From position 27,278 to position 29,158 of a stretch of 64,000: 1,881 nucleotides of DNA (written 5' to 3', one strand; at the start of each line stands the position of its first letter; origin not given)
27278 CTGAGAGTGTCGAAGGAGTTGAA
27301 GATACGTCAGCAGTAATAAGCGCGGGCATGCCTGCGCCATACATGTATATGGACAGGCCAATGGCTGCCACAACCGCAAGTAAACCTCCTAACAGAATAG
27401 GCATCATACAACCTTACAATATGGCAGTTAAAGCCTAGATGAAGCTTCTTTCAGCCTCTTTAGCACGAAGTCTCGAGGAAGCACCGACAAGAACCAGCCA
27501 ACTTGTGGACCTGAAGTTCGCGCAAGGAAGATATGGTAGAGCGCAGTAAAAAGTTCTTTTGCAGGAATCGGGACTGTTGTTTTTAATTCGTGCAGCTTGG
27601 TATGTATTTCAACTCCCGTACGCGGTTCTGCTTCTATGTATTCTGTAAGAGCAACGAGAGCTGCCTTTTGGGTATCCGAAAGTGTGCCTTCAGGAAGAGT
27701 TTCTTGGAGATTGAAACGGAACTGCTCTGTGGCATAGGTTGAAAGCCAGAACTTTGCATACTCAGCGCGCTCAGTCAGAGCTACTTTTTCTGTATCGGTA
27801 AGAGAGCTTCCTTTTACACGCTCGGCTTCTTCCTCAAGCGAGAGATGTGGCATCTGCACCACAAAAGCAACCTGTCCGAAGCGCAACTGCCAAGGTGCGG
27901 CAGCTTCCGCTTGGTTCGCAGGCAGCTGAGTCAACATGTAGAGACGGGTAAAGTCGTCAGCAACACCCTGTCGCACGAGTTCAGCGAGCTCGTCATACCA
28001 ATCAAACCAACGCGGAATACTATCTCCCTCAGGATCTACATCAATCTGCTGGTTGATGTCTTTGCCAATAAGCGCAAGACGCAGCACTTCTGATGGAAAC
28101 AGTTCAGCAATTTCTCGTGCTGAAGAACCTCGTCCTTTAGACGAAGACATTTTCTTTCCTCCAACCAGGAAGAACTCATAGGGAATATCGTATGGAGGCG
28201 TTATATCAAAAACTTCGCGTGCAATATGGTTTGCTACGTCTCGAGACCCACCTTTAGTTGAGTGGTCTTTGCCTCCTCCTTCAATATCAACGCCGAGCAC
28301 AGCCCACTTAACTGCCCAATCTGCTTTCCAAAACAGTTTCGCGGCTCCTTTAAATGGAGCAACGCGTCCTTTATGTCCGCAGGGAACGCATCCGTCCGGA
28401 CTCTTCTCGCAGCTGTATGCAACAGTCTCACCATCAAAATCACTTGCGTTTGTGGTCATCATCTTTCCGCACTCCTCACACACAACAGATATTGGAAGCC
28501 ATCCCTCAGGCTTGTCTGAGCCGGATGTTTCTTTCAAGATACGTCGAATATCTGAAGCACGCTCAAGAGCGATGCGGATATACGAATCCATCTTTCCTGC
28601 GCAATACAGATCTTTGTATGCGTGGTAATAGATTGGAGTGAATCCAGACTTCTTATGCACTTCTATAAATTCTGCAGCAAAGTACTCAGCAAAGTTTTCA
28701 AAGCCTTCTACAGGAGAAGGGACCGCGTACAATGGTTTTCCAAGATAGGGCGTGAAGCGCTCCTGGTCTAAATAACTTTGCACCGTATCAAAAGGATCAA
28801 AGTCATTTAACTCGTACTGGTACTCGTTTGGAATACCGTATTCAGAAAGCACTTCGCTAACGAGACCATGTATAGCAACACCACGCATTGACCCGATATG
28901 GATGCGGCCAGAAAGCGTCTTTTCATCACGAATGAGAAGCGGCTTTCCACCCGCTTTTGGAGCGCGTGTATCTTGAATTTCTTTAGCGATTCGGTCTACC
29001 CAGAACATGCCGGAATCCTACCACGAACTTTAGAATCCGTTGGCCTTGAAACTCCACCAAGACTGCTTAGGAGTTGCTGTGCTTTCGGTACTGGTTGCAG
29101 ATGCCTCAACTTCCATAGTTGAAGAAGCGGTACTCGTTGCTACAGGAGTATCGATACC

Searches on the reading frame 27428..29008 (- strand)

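Call 47: search_protein_families(library=pfam, proteins=[window:27428-29008:-], max_evalue=0.0001)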
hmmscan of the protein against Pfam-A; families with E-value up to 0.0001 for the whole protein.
window:27428-29008:- (526 aa): 1 family
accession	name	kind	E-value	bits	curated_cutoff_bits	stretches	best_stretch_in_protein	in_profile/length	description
PF01921.24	tRNA-synt_1f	-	4.3e-81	273.1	27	1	2-346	2-340/360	tRNA synthetases class I (K)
